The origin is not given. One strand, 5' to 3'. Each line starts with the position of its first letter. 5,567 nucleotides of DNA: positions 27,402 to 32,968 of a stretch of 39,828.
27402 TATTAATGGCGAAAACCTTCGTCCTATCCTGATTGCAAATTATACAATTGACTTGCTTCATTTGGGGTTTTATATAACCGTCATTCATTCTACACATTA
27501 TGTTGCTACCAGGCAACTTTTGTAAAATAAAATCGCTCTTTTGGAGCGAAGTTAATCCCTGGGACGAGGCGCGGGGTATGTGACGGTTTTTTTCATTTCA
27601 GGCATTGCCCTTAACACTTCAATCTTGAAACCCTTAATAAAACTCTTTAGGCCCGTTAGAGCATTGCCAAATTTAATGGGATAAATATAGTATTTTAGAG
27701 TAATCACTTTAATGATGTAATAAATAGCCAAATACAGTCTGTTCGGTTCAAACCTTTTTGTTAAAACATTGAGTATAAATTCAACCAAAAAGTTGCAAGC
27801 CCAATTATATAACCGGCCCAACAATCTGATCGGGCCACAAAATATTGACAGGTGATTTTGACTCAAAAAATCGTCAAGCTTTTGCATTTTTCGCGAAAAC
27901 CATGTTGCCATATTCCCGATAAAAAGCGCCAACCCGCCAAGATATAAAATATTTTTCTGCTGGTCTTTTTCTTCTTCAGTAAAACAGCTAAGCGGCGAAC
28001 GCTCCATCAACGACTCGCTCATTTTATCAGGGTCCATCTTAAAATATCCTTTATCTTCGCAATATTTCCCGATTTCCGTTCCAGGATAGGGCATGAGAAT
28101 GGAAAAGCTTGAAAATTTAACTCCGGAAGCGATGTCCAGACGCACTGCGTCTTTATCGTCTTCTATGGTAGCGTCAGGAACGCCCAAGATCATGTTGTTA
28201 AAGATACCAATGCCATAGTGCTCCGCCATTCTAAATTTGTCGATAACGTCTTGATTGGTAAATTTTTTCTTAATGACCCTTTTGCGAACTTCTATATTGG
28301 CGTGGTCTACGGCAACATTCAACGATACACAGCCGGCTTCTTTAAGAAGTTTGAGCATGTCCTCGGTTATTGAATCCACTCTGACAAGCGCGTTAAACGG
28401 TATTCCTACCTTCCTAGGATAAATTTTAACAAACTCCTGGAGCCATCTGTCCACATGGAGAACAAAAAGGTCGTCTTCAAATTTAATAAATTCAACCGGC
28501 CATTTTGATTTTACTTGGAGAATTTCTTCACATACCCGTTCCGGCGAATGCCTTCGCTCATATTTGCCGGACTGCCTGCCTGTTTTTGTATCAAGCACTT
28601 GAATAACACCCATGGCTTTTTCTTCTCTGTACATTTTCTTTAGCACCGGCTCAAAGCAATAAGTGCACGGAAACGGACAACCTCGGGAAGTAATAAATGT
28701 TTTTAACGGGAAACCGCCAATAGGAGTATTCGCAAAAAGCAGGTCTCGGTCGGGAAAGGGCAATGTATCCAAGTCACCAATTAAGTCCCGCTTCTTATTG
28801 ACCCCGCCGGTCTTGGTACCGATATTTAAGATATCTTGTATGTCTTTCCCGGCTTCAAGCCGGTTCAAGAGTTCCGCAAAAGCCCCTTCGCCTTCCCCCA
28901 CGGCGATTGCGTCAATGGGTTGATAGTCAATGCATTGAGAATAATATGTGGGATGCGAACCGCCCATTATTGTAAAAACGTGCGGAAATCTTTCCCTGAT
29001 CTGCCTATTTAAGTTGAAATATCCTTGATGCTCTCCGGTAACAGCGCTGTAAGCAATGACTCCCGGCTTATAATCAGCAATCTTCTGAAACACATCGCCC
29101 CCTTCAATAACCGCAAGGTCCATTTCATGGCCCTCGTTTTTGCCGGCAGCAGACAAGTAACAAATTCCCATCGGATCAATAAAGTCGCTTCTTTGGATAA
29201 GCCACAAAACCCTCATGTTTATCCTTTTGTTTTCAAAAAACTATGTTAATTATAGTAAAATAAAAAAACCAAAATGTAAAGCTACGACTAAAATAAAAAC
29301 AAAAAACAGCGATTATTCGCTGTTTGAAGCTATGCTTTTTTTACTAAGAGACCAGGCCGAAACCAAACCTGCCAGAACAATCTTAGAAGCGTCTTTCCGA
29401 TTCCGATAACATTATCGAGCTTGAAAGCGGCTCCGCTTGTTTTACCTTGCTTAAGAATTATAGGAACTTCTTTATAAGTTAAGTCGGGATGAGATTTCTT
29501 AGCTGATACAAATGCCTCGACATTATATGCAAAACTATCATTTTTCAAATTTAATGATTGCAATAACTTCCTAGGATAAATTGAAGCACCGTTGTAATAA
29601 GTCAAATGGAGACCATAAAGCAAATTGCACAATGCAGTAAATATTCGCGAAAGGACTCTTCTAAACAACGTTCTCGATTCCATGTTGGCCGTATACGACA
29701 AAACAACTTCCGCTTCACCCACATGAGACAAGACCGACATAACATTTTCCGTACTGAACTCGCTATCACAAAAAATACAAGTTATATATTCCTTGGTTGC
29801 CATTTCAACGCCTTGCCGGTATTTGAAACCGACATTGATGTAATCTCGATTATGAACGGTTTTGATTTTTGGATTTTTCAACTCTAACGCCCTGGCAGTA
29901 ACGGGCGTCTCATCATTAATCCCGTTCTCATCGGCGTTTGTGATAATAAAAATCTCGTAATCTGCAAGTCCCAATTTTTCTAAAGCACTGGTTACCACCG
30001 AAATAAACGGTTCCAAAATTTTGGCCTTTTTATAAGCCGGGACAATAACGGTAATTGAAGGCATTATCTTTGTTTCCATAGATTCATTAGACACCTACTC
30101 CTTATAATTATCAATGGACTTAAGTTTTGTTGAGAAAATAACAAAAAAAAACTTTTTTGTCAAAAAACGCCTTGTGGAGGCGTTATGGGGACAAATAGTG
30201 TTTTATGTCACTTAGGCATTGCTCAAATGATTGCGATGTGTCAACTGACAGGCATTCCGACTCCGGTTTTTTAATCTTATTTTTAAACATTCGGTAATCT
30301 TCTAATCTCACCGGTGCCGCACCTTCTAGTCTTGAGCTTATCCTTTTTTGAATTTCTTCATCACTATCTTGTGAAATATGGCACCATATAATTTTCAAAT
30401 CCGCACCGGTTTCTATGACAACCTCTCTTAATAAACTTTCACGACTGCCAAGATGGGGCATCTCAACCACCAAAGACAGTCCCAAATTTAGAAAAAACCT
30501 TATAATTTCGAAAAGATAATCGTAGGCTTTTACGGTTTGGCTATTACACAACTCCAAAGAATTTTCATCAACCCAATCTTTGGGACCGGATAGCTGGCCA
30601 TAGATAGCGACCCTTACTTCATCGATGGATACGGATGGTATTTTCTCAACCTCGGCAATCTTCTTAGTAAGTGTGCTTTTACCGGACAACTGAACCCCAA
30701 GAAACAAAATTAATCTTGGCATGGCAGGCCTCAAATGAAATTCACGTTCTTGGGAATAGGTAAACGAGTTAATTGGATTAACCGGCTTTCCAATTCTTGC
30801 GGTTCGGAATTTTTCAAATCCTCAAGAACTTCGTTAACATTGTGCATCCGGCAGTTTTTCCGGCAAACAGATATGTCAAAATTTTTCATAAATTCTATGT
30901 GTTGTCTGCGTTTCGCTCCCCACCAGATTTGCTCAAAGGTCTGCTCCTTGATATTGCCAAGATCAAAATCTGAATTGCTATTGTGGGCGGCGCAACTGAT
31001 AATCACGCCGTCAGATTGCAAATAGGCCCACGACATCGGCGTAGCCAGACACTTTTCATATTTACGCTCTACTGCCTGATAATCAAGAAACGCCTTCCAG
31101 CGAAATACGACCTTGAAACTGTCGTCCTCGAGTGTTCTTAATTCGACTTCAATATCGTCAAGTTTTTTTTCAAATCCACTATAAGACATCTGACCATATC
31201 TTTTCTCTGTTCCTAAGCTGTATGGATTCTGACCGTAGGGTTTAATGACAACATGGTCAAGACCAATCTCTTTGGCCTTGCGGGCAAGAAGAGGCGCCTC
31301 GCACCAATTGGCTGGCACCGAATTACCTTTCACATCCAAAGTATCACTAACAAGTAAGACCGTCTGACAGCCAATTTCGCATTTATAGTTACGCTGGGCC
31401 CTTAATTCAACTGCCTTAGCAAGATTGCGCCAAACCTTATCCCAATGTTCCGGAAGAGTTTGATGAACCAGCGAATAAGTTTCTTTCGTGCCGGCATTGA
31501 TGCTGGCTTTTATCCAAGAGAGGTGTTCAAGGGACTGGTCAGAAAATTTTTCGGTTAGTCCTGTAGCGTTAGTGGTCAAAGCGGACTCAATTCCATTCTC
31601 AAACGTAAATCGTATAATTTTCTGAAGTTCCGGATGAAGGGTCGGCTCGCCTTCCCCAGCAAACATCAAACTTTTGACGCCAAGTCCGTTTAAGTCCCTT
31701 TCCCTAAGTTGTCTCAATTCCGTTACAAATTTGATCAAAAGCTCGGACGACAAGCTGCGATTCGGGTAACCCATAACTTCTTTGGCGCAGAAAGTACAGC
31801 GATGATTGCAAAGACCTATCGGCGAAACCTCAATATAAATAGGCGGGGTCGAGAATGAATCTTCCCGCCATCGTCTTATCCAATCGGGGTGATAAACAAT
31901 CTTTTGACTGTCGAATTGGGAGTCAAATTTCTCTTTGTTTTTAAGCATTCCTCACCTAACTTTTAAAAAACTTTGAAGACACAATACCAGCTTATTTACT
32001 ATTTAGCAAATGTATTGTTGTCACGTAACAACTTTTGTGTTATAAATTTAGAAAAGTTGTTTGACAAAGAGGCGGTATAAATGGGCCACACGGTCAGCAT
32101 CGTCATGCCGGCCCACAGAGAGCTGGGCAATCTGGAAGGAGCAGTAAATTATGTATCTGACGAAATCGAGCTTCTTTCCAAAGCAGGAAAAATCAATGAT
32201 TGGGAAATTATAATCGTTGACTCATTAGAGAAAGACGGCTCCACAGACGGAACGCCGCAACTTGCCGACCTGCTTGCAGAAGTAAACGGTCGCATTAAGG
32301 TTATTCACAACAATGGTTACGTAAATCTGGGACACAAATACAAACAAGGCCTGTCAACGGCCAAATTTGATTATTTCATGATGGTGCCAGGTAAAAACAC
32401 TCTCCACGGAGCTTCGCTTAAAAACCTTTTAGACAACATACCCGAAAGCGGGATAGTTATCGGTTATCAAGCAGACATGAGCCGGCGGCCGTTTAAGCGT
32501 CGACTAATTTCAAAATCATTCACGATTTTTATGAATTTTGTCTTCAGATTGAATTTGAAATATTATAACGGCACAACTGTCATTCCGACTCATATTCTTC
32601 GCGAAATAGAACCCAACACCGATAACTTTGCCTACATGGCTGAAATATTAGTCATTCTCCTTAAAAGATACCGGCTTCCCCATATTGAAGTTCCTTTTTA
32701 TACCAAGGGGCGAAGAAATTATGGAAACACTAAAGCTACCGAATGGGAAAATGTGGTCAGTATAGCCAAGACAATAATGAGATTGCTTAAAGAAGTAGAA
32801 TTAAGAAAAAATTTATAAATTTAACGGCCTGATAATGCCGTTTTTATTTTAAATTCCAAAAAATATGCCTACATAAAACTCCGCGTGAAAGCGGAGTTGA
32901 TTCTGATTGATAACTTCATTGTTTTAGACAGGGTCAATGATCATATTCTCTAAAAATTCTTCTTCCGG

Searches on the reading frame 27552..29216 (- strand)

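Call 8: search_protein_families(library=pfam, proteins=[window:27552-29216:-], max_evalue=0.001)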
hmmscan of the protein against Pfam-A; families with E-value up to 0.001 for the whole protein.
window:27552-29216:- (554 aa): 2 families
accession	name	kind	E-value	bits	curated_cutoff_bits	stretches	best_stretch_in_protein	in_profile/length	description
PF04055.27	Radical_SAM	-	4.9e-16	59.8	29.5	1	175-358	2-163/166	Radical SAM superfamily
PF02310.24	B12-binding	-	1.5e-13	51.1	32.1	1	13-117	12-121/121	B12 binding domain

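Call 52: search_protein_families(library=ncbifam, proteins=[window:27552-29216:-], max_evalue=1e-10)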
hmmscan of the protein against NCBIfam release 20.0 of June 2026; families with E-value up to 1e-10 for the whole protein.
window:27552-29216:- (554 aa): 12 families
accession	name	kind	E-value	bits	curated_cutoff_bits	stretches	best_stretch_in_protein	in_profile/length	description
TIGR03471.1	HpnJ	equivalog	6.3e-25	88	577.6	1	48-398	68-399/472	hopanoid biosynthesis associated radical SAM protein HpnJ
NF050148.1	rSAM_ApyD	equivalog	1.8e-23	82.8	750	1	221-382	226-389/645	RiPP biosynthesis radical SAM protein ApyD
TIGR02026.1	BchE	equivalog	1e-22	80.7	481.35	1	15-205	22-228/497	magnesium-protoporphyrin IX monomethyl ester anaerobic oxidative cyclase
TIGR04072.2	rSAM_ladder_B12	equivalog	6.6e-22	77.8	360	1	15-390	18-376/443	lipid biosynthesis B12-binding/radical SAM protein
TIGR04013.1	B12_SAM_MJ_1487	hypoth_equivalog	1.7e-20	73.2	251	1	39-198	31-178/382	TIGR04013 family B12-binding domain/radical SAM domain-containing protein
NF033070.1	rSAM_AprD4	equivalog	5.3e-20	71.7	500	1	217-399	220-403/456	AprD4 family radical SAM diol-dehydratase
TIGR03975.1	rSAM_ocin_1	subfamily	2.5e-19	69.2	281.85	1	41-208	119-302/606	RiPP maturation radical SAM C-methyltransferase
TIGR04367.1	HpnR_B12_rSAM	equivalog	4.6e-18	65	650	1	13-189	20-204/490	hopanoid C-3 methylase HpnR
NF038361.1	rSAM_Sden_1168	equivalog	3e-16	59.1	575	0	45-206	135-317/560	Sden_1168 family B12-binding radical SAM P-methyltransferase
TIGR04479.1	bcpD_PhpK_rSAM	subfamily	5.7e-16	58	600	0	215-358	262-403/504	PhpK family radical SAM P-methyltransferase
TIGR04295.1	B12_rSAM_oligo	hypoth_equivalog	2.9e-13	49.3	400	0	218-380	224-378/422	TIGR04295 family B12-binding domain-containing radical SAM protein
NF033712.0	B12_rSAM_KedN5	subfamily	7.5e-12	44.2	700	1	46-188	58-212/624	KedN5 family methylcobalamin-dependent radical SAM C-methyltransferase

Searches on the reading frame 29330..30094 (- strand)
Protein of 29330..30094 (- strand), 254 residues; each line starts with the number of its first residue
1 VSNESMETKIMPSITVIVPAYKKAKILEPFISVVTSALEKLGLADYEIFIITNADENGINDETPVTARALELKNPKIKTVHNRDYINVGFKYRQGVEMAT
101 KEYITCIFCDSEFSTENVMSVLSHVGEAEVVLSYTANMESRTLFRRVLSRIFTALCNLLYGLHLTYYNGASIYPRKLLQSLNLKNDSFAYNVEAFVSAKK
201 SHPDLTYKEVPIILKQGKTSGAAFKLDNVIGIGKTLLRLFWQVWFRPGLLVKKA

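Call 8: search_protein_families(library=pfam, proteins=[window:29330-30094:-], max_evalue=0.001)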
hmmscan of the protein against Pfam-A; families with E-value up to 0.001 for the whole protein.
window:29330-30094:- (254 aa): 1 family
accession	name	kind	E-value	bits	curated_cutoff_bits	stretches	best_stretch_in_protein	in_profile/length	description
PF00535.33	Glycos_transf_2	-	2.3e-07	31.4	23.3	1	15-178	1-164/168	Glycosyl transferase family 2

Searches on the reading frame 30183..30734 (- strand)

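Call 8: search_protein_families(library=pfam, proteins=[window:30183-30734:-], max_evalue=0.001)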
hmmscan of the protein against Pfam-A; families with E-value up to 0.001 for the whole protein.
window:30183-30734:- (183 aa): 1 family
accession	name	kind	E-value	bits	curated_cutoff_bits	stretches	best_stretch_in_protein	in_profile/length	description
PF13671.12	AAA_33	-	4.6e-08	33.9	27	1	8-137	1-120/143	AAA domain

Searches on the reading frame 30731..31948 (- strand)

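Call 8: search_protein_families(library=pfam, proteins=[window:30731-31948:-], max_evalue=0.001)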
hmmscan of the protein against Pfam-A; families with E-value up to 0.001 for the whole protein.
window:30731-31948:- (405 aa): 2 families
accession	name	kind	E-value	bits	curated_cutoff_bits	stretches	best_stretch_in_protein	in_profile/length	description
PF04055.27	Radical_SAM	-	6e-11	43.2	29.5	1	42-182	2-139/166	Radical SAM superfamily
PF13186.11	SPASM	-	1e-07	32.6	21.5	1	300-366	1-66/67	Iron-sulfur cluster-binding domain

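Call 52: search_protein_families(library=ncbifam, proteins=[window:30731-31948:-], max_evalue=1e-10)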
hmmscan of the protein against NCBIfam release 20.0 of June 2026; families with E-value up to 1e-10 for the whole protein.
window:30731-31948:- (405 aa): 3 families
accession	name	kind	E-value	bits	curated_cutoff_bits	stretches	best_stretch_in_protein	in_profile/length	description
TIGR04317.1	W_rSAM_matur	equivalog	1.2e-15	57.5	380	1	37-188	6-145/349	tungsten cofactor oxidoreductase radical SAM maturase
NF038283.1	viperin_w_prok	equivalog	1.5e-14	53.8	180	1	46-165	11-129/281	viperin family antiviral radical SAM protein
TIGR02666.1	moaA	equivalog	2e-11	43.4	284.05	1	30-183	3-154/336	GTP 3',8-cyclase MoaA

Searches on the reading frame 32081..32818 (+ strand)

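Call 8: search_protein_families(library=pfam, proteins=[window:32081-32818:+], max_evalue=0.001)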
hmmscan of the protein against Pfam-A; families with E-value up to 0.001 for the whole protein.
window:32081-32818:+ (245 aa): 1 family
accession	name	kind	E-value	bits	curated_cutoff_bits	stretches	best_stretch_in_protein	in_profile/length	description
PF00535.33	Glycos_transf_2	-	1.9e-11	44.7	23.3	1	6-168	1-153/168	Glycosyl transferase family 2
